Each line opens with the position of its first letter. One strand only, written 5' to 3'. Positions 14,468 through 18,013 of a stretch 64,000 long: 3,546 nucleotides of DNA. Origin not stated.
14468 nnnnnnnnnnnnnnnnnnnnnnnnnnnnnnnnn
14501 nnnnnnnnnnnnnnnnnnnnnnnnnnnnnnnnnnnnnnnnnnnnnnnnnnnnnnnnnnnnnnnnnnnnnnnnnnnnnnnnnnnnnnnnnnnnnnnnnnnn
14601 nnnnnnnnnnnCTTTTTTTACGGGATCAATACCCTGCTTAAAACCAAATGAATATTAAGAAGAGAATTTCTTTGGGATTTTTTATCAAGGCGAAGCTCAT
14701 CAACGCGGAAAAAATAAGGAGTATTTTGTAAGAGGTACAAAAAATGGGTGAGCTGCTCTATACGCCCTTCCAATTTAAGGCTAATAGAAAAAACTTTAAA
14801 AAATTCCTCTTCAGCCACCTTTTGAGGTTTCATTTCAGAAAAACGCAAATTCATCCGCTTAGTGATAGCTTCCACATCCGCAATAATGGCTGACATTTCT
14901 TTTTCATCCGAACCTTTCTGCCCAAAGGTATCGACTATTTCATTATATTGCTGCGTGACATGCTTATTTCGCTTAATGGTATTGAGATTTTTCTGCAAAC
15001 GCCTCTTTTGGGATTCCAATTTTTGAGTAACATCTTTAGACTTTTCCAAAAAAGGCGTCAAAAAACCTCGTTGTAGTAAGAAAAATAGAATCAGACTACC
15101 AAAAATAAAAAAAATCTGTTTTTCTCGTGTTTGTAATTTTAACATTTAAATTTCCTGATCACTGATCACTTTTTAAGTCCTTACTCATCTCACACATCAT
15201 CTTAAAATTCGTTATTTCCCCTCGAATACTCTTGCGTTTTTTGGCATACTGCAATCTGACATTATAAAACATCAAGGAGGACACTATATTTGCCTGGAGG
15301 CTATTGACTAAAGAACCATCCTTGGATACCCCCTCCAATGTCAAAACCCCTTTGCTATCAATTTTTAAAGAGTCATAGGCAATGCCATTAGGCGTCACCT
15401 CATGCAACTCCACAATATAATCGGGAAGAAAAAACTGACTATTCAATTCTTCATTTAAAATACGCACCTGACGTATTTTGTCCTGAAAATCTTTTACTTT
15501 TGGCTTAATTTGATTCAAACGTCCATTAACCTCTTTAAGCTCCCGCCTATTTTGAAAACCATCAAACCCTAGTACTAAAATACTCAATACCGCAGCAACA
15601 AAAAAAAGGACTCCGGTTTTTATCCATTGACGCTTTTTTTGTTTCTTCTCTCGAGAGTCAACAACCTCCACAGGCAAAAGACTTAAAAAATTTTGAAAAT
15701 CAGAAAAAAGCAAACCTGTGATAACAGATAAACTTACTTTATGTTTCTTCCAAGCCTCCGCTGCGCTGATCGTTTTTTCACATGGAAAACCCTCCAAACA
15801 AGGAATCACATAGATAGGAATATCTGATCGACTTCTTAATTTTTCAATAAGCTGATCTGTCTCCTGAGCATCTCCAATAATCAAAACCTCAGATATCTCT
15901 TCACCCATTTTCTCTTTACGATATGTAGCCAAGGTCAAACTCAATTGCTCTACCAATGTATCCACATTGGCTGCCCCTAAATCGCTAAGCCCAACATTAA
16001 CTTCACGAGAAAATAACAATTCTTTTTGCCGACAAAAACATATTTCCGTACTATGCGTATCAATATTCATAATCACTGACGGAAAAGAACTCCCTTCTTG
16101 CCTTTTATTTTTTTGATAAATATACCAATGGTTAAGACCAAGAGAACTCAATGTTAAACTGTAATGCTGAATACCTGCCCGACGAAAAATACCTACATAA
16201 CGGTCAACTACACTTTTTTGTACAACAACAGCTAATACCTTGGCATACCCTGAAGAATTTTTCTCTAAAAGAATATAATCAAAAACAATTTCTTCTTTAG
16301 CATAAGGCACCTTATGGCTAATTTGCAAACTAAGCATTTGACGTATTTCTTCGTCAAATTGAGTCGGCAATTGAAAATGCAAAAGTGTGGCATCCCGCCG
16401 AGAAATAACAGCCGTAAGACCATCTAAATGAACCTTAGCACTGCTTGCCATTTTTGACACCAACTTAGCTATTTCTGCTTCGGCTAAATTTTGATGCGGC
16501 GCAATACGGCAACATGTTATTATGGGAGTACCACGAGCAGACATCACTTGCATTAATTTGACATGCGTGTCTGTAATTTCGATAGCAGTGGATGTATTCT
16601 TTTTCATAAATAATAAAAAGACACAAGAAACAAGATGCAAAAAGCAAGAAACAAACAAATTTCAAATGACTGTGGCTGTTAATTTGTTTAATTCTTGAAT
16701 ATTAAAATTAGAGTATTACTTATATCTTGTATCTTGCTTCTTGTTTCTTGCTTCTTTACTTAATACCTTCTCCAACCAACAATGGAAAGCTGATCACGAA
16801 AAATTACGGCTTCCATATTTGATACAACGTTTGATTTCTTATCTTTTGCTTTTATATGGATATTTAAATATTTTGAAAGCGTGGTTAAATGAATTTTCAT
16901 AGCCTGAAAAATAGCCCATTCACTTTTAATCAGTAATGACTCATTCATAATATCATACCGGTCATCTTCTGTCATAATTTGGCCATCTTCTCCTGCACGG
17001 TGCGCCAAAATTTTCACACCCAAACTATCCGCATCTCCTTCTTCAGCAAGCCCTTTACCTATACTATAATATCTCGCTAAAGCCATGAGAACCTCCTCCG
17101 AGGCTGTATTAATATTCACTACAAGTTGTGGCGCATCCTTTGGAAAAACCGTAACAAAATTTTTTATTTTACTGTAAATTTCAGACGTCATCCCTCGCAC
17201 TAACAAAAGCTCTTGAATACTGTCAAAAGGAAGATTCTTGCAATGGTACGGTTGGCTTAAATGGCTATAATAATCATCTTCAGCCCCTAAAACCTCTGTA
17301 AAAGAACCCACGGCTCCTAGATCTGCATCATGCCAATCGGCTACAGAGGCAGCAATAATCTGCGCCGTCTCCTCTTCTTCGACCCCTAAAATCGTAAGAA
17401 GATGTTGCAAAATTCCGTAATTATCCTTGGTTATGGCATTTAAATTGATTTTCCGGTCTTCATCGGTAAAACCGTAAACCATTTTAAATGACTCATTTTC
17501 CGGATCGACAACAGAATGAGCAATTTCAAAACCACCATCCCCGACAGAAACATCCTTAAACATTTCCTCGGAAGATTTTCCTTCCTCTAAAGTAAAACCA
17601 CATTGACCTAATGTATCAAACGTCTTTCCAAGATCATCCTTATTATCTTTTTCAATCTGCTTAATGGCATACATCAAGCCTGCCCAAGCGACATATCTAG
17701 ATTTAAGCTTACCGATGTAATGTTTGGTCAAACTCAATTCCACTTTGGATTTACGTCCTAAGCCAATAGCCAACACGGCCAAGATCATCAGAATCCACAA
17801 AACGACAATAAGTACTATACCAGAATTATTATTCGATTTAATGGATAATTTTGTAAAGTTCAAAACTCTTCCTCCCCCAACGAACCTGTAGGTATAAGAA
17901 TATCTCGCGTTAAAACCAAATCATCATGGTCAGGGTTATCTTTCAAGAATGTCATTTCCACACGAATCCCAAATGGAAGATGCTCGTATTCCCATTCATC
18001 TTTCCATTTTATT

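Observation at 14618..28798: A gspEFGHIJKLM block in canonical order with no gspC or gspD, and a 1744-aa CBM-bearing secreted protein in the position where gspC/gspD normally sit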

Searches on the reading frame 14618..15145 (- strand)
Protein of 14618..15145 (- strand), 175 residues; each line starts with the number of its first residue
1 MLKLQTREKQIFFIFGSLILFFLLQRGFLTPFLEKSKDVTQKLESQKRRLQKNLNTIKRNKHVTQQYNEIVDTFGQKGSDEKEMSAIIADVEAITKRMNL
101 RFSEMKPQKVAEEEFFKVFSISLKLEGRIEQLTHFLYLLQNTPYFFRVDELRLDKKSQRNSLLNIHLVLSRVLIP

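Call 3: search_protein_families(library=pfam, proteins=[window:14618-15145:-], max_evalue=0.01)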
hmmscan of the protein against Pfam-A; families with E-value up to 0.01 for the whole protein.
window:14618-15145:- (175 aa): 5 families
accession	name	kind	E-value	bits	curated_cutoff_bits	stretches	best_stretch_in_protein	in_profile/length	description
PF04350.18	PilO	-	3e-09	37.6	22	1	34-166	2-135/145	Pilus assembly protein, PilO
PF10741.14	T2SSM_b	-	4.6e-05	23.7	21.7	1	85-158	17-90/111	Type II secretion system (T2SS), protein M subtype b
PF04612.17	T2SSM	-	0.0017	19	27.8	1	4-109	11-105/160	Type II secretion system (T2SS), protein M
PF06648.16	AcMNPV_Ac75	-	0.0089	16.5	24.4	0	35-94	7-66/122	Autographa californica nuclear polyhedrosis virus (AcMNPV), Ac75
PF08328.16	ASL_C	-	0.0092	16.5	35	0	35-109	40-113/115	Adenylosuccinate lyase C-terminal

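Call 59: search_protein_families(library=ncbifam, proteins=[window:14618-15145:-], max_evalue=0.001)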
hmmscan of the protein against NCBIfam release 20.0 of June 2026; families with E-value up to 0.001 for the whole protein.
window:14618-15145:- (175 aa): 1 family
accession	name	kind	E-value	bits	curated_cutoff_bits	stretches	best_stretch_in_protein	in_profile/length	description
NF040576.1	T2SS_GspM_XpsM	equivalog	8.6e-08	32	60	1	18-157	9-154/180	type II secretion system protein GspM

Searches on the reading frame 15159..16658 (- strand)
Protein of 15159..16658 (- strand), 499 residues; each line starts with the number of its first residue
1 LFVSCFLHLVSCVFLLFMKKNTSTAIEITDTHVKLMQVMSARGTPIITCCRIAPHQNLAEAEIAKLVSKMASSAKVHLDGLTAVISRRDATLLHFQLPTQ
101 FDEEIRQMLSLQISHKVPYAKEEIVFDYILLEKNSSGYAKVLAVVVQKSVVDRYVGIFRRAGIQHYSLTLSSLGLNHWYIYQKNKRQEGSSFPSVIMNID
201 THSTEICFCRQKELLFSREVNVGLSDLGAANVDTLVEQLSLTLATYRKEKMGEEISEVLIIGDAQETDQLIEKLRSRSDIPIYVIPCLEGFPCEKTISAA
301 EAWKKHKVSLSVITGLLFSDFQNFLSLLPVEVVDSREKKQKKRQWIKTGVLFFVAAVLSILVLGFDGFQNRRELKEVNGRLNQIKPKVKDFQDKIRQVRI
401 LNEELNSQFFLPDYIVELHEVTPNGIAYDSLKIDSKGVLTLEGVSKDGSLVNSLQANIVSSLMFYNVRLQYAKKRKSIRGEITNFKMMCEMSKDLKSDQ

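Call 3: search_protein_families(library=pfam, proteins=[window:15159-16658:-], max_evalue=0.01)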
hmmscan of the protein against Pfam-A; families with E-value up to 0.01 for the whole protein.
window:15159-16658:- (499 aa): 2 families
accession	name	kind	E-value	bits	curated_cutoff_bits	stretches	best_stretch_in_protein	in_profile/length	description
PF11104.14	PilM_2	-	1.7e-09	37.5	27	1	62-223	46-211/340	Type IV pilus assembly protein PilM;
PF05137.18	PilN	-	7.5e-08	32.7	22.8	1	417-490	5-77/78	Fimbrial assembly protein (PilN)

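Call 36: find_homologous_proteins(query=window:15159-16658:-, max_evalue=1e-10)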
Query window:15159-16658:- (499 aa): 5 proteins with E <= 1e-10 among 8000 candidates.
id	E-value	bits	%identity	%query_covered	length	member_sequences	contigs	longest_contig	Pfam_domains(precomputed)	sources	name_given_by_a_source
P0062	0.0e+0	1056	100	97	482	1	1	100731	PF05137.19,PF11104.15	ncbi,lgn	-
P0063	1.0e-98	349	38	95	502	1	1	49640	PF05137.19,PF11104.15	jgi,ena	-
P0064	2.5e-93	332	34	96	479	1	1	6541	PF05137.19,PF11104.15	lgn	-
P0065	5.5e-85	304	35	95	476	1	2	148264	PF05137.19,PF11104.15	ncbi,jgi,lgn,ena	-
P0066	6.3e-80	287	34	95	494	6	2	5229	PF05137.19,PF11104.15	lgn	-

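Call 37: find_encoding_contigs(protein=P0063, flank=10000, max_places=1)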
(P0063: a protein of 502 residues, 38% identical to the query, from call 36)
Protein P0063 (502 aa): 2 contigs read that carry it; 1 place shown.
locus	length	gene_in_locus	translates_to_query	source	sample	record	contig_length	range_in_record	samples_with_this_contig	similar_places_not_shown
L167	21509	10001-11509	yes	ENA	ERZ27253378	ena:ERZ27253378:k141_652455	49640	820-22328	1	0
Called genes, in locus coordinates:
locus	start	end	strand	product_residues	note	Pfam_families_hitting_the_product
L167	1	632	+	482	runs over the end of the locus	?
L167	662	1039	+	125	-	PF12836:HHH_3, PF00633:HHH (faint), PF03934:T2SSK (weak)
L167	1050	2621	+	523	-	PF13567:DUF4131, PF03772:Competence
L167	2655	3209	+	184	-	PF01909:NTP_transf_2, PF18765:Polbeta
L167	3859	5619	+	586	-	PF05157:MshEN, PF00437:T2SSE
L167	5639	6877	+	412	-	PF28597:T2SSF_N (weak), PF00482:T2SSF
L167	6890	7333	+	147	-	PF07963:N_methyl, PF08334:T2SSG, PF22434:PilW_C (weak)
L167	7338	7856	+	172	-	PF07963:N_methyl (faint)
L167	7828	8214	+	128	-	-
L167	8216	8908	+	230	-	PF07963:N_methyl (faint)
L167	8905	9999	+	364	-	PF12836:HHH_3 (faint), PF21687:T2SSK_1st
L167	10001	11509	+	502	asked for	PF11104:PilM_2, PF05137:PilN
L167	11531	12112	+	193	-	PF04612:T2SSM (weak), PF04350:PilO, PF10741:T2SSM_b (weak)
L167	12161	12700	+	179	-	-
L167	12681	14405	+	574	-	PF07660:STN (weak), PF03958:Secretin_N, PF00263:Secretin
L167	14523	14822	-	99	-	-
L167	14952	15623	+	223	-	PF05552:MS_channel_1st_1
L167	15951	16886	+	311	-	PF12849:PBP_like_2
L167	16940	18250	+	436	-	PF02321:OEP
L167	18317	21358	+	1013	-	PF00873:ACR_tran, PF03176:MMPL (weak)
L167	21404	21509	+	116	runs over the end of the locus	PF05973:Gp49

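Call 38: find_encoding_contigs(protein=P0065, flank=10000, max_places=1)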
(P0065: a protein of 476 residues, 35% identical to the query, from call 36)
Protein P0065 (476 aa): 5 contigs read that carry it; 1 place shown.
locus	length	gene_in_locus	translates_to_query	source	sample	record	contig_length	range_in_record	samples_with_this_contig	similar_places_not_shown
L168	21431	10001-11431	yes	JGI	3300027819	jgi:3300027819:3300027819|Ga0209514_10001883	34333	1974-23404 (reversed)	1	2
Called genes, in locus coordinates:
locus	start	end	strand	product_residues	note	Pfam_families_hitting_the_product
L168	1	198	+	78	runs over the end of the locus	PF04023:FeoA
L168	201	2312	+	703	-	PF01926:MMR_HSR1, PF02421:FeoB_N, PF07670:Gate, PF07664:FeoB_C, PF07670:Gate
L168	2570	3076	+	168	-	-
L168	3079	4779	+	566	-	PF05157:MshEN, PF00437:T2SSE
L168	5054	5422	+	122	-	-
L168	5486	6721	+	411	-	PF28597:T2SSF_N (weak), PF00482:T2SSF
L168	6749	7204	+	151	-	PF07963:N_methyl, PF08334:T2SSG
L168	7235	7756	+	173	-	PF12019:GspH (weak)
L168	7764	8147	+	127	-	-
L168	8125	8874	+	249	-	PF07963:N_methyl (weak)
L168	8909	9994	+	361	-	PF12836:HHH_3 (faint), PF21687:T2SSK_1st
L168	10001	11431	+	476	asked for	PF11104:PilM_2, PF05137:PilN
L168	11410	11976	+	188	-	PF04350:PilO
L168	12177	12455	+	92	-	PF00376:MerR (weak), PF13411:MerR_1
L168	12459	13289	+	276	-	PF20703:nSTAND1 (weak), PF01637:ATPase_2 (weak), PF13191:AAA_16 (faint), PF13401:AAA_22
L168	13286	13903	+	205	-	-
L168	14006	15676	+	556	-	PF21305:type_II_gspD_N0 (weak), PF07660:STN, PF03958:Secretin_N, PF00263:Secretin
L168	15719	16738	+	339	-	PF01520:Amidase_3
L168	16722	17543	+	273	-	PF01177:Asp_Glu_race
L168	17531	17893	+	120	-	PF01242:PTPS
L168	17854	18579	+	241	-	PF06508:QueC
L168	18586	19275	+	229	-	PF13353:Fer4_12, PF04055:Radical_SAM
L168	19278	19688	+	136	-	PF14489:QueF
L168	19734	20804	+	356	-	PF02661:Fic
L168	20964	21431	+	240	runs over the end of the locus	PF01138:RNase_PH, PF03725:RNase_PH_C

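Call 39: search_protein_families(library=pfam, proteins=[L167:12161-12700:+, L168:13286-13903:+], max_evalue=0.05)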
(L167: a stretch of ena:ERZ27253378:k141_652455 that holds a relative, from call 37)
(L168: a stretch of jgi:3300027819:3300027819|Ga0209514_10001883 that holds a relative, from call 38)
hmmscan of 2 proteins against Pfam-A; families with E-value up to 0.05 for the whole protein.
L167:12161-12700:+ (179 aa): 1 family
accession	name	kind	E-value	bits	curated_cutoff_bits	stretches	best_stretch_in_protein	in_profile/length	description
PF11356.14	T2SSC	-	0.00081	19.7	27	1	102-174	65-137/141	Type II secretion system protein C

L168:13286-13903:+ (205 aa): 2 families
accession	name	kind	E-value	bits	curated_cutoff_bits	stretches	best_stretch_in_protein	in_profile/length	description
PF11356.14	T2SSC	-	0.017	15.4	27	1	116-195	47-131/141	Type II secretion system protein C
PF10140.15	YukC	-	0.033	13.6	27.4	0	40-81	187-228/357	WXG100 protein secretion system (Wss), protein YukC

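Call 59: search_protein_families(library=ncbifam, proteins=[window:15159-16658:-], max_evalue=0.001)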
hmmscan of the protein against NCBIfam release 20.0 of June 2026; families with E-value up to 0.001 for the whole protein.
window:15159-16658:- (499 aa): 2 families
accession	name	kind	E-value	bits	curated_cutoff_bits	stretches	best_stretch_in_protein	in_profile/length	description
TIGR01175.1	pilM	subfamily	7.9e-20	71.1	133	1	19-229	1-225/348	type IV pilus assembly protein PilM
NF045709.1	Amuc_1101_fam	equivalog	6.2e-15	55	650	2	62-225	53-210/608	Amuc_1101 family PilM-like pilus complex protein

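Call 70: find_homologous_proteins(query=A2, max_evalue=1e-20)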
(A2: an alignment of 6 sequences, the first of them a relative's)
Query A2 (6 sequences) (574 aa, profile of the alignment): 1060 proteins with E <= 1e-20 among 8000 candidates; the best 120 are listed.
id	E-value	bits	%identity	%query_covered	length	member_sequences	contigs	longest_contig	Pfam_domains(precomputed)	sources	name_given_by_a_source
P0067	1.4e-244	831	57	86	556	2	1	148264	PF21305.3,PF03958.23,PF00263.27,PF07660.20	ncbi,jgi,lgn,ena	-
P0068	3.2e-237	807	100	100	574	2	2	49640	PF03958.23,PF00263.27,PF07660.20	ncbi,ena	-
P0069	7.6e-218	743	63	78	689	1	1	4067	PF21305.3,PF03958.23,PF00263.27,PF07660.20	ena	-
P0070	2.3e-207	708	56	91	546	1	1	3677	PF21305.3,PF03958.23,PF00263.27,PF07660.20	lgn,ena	-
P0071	4.2e-206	704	62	79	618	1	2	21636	PF21305.3,PF03958.23,PF00263.27,PF07660.20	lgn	-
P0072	3.1e-204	698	59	86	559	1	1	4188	PF21305.3,PF03958.23,PF00263.27,PF07660.20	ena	-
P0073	1.4e-202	692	62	78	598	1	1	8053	PF21305.3,PF03958.23,PF00263.27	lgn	-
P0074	2.9e-202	691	52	98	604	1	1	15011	PF21305.3,PF03958.23,PF00263.27,PF07660.20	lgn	-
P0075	9.2e-202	690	64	78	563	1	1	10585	PF21305.3,PF03958.23,PF00263.27,PF07660.20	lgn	-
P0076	1.2e-201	689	62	79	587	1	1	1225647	PF21305.3,PF03958.23,PF00263.27,PF07660.20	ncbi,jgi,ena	ncbi:MAG: secretin N-terminal domain-containing protein [Candidatus Omnitrophota bacterium]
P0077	1.4e-200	686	55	93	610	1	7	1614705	PF21305.3,PF03958.23,PF00263.27,PF07660.20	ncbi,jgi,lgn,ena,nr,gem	ncbi:MAG TPA: secretin N-terminal domain-containing protein [Candidatus Omnitrophota bacterium]|nr:s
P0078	1.5e-199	682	60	78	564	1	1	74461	PF21305.3,PF03958.23,PF00263.27,PF07660.20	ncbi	-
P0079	2.2e-199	682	60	78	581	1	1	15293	PF21305.3,PF03958.23,PF00263.27,PF07660.20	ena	-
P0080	2.4e-199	682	57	91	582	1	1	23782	PF21305.3,PF03958.23,PF00263.27,PF07660.20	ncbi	ncbi:MAG: secretin N-terminal domain-containing protein [Candidatus Omnitrophota bacterium]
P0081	9.2e-199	680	74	79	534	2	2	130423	PF03958.23,PF00263.27,PF07660.20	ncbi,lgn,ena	-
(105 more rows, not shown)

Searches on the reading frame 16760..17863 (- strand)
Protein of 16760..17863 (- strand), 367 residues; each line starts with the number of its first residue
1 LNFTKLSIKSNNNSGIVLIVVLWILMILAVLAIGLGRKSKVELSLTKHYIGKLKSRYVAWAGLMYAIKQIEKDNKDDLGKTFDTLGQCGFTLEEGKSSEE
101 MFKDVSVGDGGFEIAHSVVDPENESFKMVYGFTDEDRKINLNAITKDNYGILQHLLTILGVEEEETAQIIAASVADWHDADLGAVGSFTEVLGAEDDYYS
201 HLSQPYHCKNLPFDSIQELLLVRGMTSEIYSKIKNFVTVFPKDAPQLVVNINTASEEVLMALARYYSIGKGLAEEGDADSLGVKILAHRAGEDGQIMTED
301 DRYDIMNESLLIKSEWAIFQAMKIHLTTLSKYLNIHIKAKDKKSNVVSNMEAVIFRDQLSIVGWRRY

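Call 3: search_protein_families(library=pfam, proteins=[window:16760-17863:-], max_evalue=0.01)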
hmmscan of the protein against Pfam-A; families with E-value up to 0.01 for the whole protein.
window:16760-17863:- (367 aa): 3 families
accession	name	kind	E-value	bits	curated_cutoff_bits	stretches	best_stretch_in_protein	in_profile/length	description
PF21687.3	T2SSK_1st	-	2.8e-19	70.3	26.2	1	138-242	2-107/107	Type II secretion system (T2SS), protein K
PF12836.13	HHH_3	-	1.8e-06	28.4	27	0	209-238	36-65/65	Helix-hairpin-helix motif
PF03934.19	T2SSK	-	0.0051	17.6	24.2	0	249-265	1-17/63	Type II secretion system (T2SS), protein K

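Call 59: search_protein_families(library=ncbifam, proteins=[window:16760-17863:-], max_evalue=0.001)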
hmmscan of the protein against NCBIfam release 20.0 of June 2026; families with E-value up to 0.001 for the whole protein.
window:16760-17863:- (367 aa): 1 family
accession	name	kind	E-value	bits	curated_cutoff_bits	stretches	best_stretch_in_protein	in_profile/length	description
NF037980.1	T2SS_GspK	equivalog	5.9e-36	124.5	130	1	14-273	2-230/307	type II secretion system minor pseudopilin GspK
